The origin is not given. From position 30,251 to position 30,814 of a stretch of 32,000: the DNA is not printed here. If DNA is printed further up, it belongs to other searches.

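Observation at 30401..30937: Cassette 2 couples a microcin-type leader to a 76-aa non-peptide-like domain with a soluble partner, a possible novel enzymatic toxin/immunity pair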

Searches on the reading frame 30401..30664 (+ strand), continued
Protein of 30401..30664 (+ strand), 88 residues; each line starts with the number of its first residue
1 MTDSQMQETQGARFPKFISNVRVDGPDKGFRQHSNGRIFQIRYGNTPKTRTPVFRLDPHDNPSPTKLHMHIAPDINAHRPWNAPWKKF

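Call 43: search_protein_families(library=ncbifam, proteins=[L001:16285-17223:+, L001:17231-17881:+, L005:896-1609:+, L001:15994-16275:+, L001:12895-13185:+, L001:13259-13630:+], max_evalue=1)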
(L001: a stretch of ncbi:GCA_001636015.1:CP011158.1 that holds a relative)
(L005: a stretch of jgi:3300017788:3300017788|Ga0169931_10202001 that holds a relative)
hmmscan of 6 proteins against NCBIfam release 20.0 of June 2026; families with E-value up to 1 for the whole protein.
L001:16285-17223:+ (312 aa): 4 families
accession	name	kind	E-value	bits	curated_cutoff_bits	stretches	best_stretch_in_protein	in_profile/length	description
NF058560.1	FblAmlydTptrFapF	equivalog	1.6e-07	30.5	700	1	33-147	121-239/420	fibril amyloid transporter FapF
TIGR03014.2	EpsL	equivalog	0.029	13.4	275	0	216-273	139-194/385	XrtB/PEP-CTERM-associated polysaccharide biosynthesis outer membrane protein EpsL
NF033908.1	AcfA_fam_omp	subfamily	0.056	12.8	100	1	31-118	124-210/217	AcfA family outer membrane beta-barrel protein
NF003815.0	PRK05406.1-4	equivalog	0.15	11.4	337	1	204-270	33-95/247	5-oxoprolinase subunit PxpA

L001:17231-17881:+ (216 aa): 7 families
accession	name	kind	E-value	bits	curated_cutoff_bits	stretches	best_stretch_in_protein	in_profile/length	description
NF058616.2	C39_FapD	equivalog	2.7e-19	69.3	330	1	43-201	41-211/224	fibril amyloid maturation endopeptidase FapD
NF050078.1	pilus_FilB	exception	3.8e-17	62.6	475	1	46-173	62-194/277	putative pilus system C39 family peptidase FilB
TIGR03796.1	NHLM_micro_ABC1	equivalog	3e-14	52.2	853.3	1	55-200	12-146/710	NHLP family bacteriocin export ABC transporter peptidase/permease/ATPase subunit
NF045998.1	cleave_ABC_plasm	equivalog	1.1e-07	30.5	500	1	92-167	44-122/673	Mbov_0121 family peptidase domain-containing ABC transporter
TIGR01846.1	type_I_sec_HlyB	subfamily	0.01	14.1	725.55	1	64-182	7-115/694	type I secretion system permease/ATPase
TIGR03375.1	type_I_sec_LssB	subfamily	0.014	13.7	693.1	1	64-165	9-110/696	type I secretion system permease/ATPase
NF045837.1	Mplas_Cys_pep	subfamily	0.08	12.9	45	1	44-156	77-197/240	putative cysteine peptidase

L005:896-1609:+ (237 aa): 7 families
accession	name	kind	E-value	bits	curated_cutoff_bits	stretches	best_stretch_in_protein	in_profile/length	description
NF058616.2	C39_FapD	equivalog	5.6e-25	87.9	330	1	49-185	29-172/224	fibril amyloid maturation endopeptidase FapD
NF050078.1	pilus_FilB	exception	1.9e-20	73.4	475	1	63-186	61-192/277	putative pilus system C39 family peptidase FilB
TIGR03796.1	NHLM_micro_ABC1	equivalog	8e-14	50.8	853.3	1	73-182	12-117/710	NHLP family bacteriocin export ABC transporter peptidase/permease/ATPase subunit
NF045998.1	cleave_ABC_plasm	equivalog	2.1e-07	29.6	500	1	73-184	7-121/673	Mbov_0121 family peptidase domain-containing ABC transporter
TIGR01193.1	bacteriocin_ABC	subfamily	0.00013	20.6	523.85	1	73-185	6-122/708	peptide cleavage/export ABC transporter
TIGR03375.1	type_I_sec_LssB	subfamily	0.00057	18.3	693.1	1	82-172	9-97/696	type I secretion system permease/ATPase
TIGR01846.1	type_I_sec_HlyB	subfamily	0.0053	15.1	725.55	1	82-185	7-107/694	type I secretion system permease/ATPase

L001:15994-16275:+ (93 aa): 0 families

L001:12895-13185:+ (96 aa): 0 families

L001:13259-13630:+ (123 aa): 1 family
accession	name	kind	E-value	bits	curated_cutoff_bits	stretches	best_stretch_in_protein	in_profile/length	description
NF033836.1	polymyxin_MCR9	exception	0.022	13.4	1240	1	6-87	356-439/539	MCR-9 family phosphoethanolamine--lipid A transferase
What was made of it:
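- Closest known: Pseudomonas Fap amyloid secretion. Same: The best NCBIfam hits of the M. ovis proteins are FapD and FapF (call 43).
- Closest known: Pseudomonas Fap amyloid secretion. Different: The barrel protein is shorter (312 aa against the 420-position FapF model) and aligns only from model position 121 (call 43), so FapF's N-terminal region appears absent.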

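Call 49: find_related_loci(query=A3, collection=genome_contigs, flank=8000)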
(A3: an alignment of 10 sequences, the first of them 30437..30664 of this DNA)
Query A3 (76 aa) in genome_contigs; peptide patterns used: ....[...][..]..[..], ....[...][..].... (x = any residue, [..] = any of these).
47 stretches matched a pattern; 8 encode a relative of the query (tblastn E <= 1e-3); 8 distinct loci.
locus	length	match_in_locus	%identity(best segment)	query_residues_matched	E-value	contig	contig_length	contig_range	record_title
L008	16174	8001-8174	48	8-76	5e-16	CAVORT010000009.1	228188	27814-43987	MAG: Sulfurovaceae bacterium isolate MFD09964.bin.2.140 genome assembly, contig: contig_51882, whole genome shotgun sequ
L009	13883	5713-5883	50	7-76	2e-15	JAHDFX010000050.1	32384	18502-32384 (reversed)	MAG: Saprospiraceae bacterium isolate MAG-32 RZ_3828, whole genome shotgun sequence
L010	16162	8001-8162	46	10-76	3e-15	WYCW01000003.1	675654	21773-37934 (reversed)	MAG: Candidatus Thiosymbion ectosymbiont of Catanema sp. Cochon2018 isolate Cochon2018-1 scaffold3size674497, whole geno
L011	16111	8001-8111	73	40-76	3e-15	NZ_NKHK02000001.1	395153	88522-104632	Moraxella sp. VT-16-12 NODE_1_length_395153_cov_539.367327, whole genome shotgun sequence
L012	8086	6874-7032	51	18-76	3e-14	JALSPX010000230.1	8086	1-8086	MAG: Sulfurovum sp. isolate 356-284_metabat2_scaf2bin.100 356-284_scaffold_5914_c1, whole genome shotgun sequence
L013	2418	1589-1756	39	8-76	3e-12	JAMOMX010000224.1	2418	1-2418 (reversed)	MAG: Sulfurimonas sp. isolate 4281-140_metabat1_scaf2bin.066 4281-140_scaffold_26289_c1, whole genome shotgun sequence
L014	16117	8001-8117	44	43-76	5e-7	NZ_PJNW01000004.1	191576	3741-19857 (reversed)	Pleomorphomonas diazotrophica strain R5-392 diazotrophica_contig_4, whole genome shotgun sequence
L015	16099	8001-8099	45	48-76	1e-6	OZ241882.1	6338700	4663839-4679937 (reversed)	MAG: Paracoccaceae bacterium isolate 3a1aff45-e363-428b-be7d-1a8a0836b441 genome assembly, chromosome: 1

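Call 58: search_protein_families(library=phrogs, proteins=[window:30437-30664:+, L012:7149-7568:+, L014:8117-8479:+, P0013, P0012, L001:12895-13182:+, L001:13259-13627:+], max_evalue=1)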
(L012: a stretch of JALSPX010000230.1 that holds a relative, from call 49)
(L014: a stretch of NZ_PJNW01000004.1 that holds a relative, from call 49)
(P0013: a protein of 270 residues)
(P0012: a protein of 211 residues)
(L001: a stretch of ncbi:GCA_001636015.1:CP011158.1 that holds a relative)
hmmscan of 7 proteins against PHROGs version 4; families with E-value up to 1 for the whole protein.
window:30437-30664:+ (76 aa): 0 families

L012:7149-7568:+ (140 aa): 1 family
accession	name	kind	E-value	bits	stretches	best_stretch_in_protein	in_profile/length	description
phrog_634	-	tail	0.092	14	1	48-105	16-70/121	baseplate hub assembly catalyst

L014:8117-8479:+ (121 aa): 2 families
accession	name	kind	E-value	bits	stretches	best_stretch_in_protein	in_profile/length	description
phrog_26726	-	unknown function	0.089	13.2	1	5-44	91-133/196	-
phrog_35043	-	unknown function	0.11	13.7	1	46-111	2-62/87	-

P0013 (270 aa): 2 families
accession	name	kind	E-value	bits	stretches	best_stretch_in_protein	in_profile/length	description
phrog_10385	-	unknown function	0.0022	16.1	1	48-85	2058-2094/2333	-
phrog_31483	-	unknown function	0.41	11.7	1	10-46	23-56/74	-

P0012 (211 aa): 2 families
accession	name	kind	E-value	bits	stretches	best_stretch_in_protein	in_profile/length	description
phrog_17498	-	unknown function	0.17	12.7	1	52-110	7-66/67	-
phrog_11311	-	unknown function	0.61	11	1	30-64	107-145/164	-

L001:12895-13182:+ (96 aa): 0 families

L001:13259-13627:+ (123 aa): 0 families

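Call 59: search_protein_families(library=padloc, proteins=[window:30437-30664:+, L012:7149-7568:+, L014:8117-8479:+, P0013, P0012, L001:12895-13182:+, L001:13259-13627:+], max_evalue=1)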
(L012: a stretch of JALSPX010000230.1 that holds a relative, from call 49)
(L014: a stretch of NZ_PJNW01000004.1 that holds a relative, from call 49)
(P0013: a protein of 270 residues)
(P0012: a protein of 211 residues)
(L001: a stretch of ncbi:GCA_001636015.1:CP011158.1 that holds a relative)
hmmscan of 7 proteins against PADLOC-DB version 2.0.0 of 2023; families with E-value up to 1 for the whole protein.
window:30437-30664:+ (76 aa): 0 families

L012:7149-7568:+ (140 aa): 0 families

L014:8117-8479:+ (121 aa): 0 families

P0013 (270 aa): 0 families

P0012 (211 aa): 0 families

L001:12895-13182:+ (96 aa): 0 families

L001:13259-13627:+ (123 aa): 0 families

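Call 63: find_homologous_proteins(query=A5, max_evalue=0.001)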
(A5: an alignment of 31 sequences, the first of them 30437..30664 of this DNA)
Query A5 (31 sequences) (76 aa, profile of the alignment): 13 proteins with E <= 0.001 among 210 candidates.
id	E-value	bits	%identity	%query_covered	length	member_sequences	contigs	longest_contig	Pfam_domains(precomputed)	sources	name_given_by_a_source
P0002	2.1e-27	113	75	100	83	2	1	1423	-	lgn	-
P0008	1.7e-23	100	54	78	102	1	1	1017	-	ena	-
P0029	1.8e-23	100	45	88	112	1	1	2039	-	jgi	jgi:hypothetical protein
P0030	5.4e-23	98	42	91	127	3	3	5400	-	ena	-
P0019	9.0e-22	95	44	78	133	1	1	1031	-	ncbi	-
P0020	2.5e-20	90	40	86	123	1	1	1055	-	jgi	jgi:hypothetical protein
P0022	3.7e-20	89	39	88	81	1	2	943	-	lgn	-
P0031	4.4e-20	89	34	92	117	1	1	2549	-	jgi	jgi:hypothetical protein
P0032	3.0e-18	83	36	80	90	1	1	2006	-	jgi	jgi:hypothetical protein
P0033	6.6e-17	79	35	82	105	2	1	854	-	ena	-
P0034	2.1e-15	74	37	63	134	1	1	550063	-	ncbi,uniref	ncbi:hypothetical protein ACG0Z6_11720 [Roseateles sp. BYS180W]|uniref:Uncharacterized protein n=1 T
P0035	3.2e-12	64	37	88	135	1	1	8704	-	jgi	-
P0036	3.3e-11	61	44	72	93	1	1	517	-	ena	-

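Call 64: fold_search(model_id=the predicted structure, library=viral)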
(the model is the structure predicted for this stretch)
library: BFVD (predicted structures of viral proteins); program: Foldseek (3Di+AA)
matches with E <= 10: 75; with E <= 0.001: 0
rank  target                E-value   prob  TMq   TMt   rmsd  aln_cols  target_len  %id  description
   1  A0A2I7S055            1.1e+00  0.18  0.34  0.06  14.0        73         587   16  (no name in the UniProt tables at hand)
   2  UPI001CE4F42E         1.4e+00  0.18  0.40  0.23   8.0        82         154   17  (no name look-up for this kind of identifier)
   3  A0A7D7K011            1.7e+00  0.23  0.45  0.19   6.7        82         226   12  (no name in the UniProt tables at hand)
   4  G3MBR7                2.3e+00  0.21  0.37  0.28   4.9        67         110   10  Gp201 [Bacillus phage G]
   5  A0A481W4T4            2.4e+00  0.11  0.30  0.18   8.6        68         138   10  Virion structural protein [Pseudomonas phage Psa21]
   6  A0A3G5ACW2            2.4e+00  0.11  0.28  0.08  11.7        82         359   15  Uncharacterized protein [Hyperionvirus sp.]
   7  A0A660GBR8            2.4e+00  0.04  0.23  0.11  10.4        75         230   13  (no name in the UniProt tables at hand)
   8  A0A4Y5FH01            2.6e+00  0.07  0.25  0.16   8.2        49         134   16  Uncharacterized protein [Lactobacillus phage SAC12B]
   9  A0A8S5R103            2.7e+00  0.23  0.38  0.29   5.6        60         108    8  Uncharacterized protein [Myoviridae sp. ct78050]
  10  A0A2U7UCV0            3.1e+00  0.10  0.28  0.08   4.6        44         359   23  DUF5848 domain-containing protein [Pandoravirus neocaledonia]
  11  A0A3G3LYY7            3.3e+00  0.12  0.28  0.11   5.5        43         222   26  Uncharacterized protein [Brevibacterium phage Cantare]
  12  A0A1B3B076            3.3e+00  0.03  0.18  0.15   9.0        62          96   11  Uncharacterized protein [Gordonia phage Ghobes]
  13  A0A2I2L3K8            3.4e+00  0.12  0.34  0.07   6.7        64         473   12  Glycyl-tRNA synthetase [Orpheovirus IHUMI-LCC2]
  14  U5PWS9                3.4e+00  0.10  0.34  0.23   6.0        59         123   10  Uncharacterized protein [Bacillus phage Slash]
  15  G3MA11                3.9e+00  0.09  0.33  0.19   6.2        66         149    9  Gp270 [Bacillus phage G]
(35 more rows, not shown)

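Call 65: search_solved_structures(query=A5, max_evalue=10, show_alignments=3)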
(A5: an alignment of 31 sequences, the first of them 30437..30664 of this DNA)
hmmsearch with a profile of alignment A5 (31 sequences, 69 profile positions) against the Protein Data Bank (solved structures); distinct sequences matched with E-value up to 10: 8.
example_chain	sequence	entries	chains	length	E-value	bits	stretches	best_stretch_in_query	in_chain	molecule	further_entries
6cvr_A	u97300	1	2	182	0.015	18.5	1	30-54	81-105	Aprataxin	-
6cvs_A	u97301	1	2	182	0.017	18.3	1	32-54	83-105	Aprataxin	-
4ndf_A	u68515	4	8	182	0.021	18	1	32-54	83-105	Aprataxin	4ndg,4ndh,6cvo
4ndi_A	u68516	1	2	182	0.021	18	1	32-54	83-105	Aprataxin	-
6cvq_A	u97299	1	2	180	0.023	17.9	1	32-54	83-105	Aprataxin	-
6cvp_A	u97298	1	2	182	0.052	16.7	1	32-54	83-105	Aprataxin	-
6cvt_A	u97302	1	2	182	0.092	15.9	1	32-52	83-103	Aprataxin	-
7yed_H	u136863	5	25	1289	1.8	11.8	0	18-44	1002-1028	Lambda-2 protein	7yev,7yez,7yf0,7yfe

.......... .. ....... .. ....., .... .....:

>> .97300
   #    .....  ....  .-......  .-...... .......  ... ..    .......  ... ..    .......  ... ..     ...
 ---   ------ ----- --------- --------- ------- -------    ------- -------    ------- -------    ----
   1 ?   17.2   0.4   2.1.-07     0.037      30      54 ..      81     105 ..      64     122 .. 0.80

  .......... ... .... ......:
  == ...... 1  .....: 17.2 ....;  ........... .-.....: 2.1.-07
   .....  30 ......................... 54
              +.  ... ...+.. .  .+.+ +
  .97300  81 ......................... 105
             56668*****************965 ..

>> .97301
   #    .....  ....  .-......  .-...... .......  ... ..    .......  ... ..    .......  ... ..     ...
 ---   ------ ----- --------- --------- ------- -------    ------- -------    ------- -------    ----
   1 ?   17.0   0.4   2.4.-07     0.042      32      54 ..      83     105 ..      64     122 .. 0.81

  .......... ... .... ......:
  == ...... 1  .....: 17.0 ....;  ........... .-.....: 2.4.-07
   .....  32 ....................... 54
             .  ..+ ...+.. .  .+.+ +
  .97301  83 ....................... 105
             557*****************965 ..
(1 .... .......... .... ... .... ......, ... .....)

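Call 75: search_protein_families(library=pfam, proteins=[L008:8193-8609:+, L010:8381-8812:+, L012:7149-7571:+, L013:1817-2233:+, L014:8117-8482:+, L004:6252-6608:+, L007:2334-2741:+, L015:8127-8477:+, L011:8132-8398:+], max_evalue=5)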
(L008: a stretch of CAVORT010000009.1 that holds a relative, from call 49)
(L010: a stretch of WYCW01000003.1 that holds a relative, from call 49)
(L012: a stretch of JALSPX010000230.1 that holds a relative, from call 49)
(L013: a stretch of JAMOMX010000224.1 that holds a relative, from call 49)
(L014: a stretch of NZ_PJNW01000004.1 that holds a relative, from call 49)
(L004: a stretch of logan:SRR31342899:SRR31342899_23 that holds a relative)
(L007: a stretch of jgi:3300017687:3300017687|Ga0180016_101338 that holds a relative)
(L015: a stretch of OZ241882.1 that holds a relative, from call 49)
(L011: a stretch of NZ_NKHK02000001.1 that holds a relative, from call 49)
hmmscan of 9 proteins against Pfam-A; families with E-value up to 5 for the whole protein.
L008:8193-8609:+ (138 aa): 3 families
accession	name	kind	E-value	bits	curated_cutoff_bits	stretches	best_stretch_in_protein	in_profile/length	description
PF15414.12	DUF4621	-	0.019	14.4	27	1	25-104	220-299/329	Protein of unknown function (DUF4621)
PF00271.37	Helicase_C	-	0.048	14.4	23.5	1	26-80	30-81/110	Helicase conserved C-terminal domain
PF23583.2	EF_HAND_2_PLCG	-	0.096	13.5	27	1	16-36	45-65/71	PLCG EF-hand motif 2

L010:8381-8812:+ (143 aa): 0 families

L012:7149-7571:+ (140 aa): 2 families
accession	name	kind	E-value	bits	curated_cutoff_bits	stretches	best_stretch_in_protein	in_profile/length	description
PF03848.20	TehB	-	0.001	19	20.4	1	84-131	139-186/193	Tellurite resistance protein TehB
PF06325.19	PrmA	-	0.089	12.7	22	1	41-90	158-207/296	Ribosomal protein L11 methyltransferase (PrmA)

L013:1817-2233:+ (138 aa): 1 family
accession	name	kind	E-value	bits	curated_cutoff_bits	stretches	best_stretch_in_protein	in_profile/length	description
PF03304.18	Mlp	-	0.043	14.9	21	1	16-86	47-115/121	Mlp lipoprotein family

L014:8117-8482:+ (121 aa): 0 families

L004:6252-6608:+ (118 aa): 0 families

L007:2334-2741:+ (135 aa): 0 families

L015:8127-8477:+ (116 aa): 1 family
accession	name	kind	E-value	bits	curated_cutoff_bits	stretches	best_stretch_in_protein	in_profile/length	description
PF19960.5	EAD7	-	0.048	13.9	32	1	12-37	13-38/62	Effector-associated domain 7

L011:8132-8398:+ (88 aa): 0 families

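Call 82: find_related_loci(query=A3, collection=metagenome_contigs, flank=5000)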
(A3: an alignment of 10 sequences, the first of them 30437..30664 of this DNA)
Query A3 (76 aa) in metagenome_contigs; peptide patterns used: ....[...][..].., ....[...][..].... (x = any residue, [..] = any of these).
177 stretches matched a pattern; 15 encode a relative of the query (tblastn E <= 1e-3); 15 distinct loci.
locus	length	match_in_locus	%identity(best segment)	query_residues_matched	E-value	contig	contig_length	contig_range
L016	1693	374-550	52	8-76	2e-17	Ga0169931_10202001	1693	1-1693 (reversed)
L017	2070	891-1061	43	8-76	1e-16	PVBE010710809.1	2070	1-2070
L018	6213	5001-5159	51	18-76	1e-14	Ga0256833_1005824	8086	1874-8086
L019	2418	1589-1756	39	8-76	2e-12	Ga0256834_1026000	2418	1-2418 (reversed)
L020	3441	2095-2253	45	10-73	3e-11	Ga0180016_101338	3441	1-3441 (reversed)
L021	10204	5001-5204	35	7-76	6e-9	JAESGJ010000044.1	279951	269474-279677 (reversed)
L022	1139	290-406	51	42-76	3e-8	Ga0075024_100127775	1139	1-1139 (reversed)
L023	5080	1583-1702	45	42-76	1e-7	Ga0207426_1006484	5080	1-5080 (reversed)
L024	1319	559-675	44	43-76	1e-7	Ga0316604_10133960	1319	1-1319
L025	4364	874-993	45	42-76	1e-7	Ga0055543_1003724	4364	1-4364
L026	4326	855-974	45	42-76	1e-7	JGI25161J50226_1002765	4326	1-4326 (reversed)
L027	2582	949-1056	50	42-73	2e-7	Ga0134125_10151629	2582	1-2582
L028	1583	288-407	45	42-76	2e-7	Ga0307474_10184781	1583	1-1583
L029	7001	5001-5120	45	42-76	5e-7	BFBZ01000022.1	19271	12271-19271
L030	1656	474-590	41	43-76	8e-7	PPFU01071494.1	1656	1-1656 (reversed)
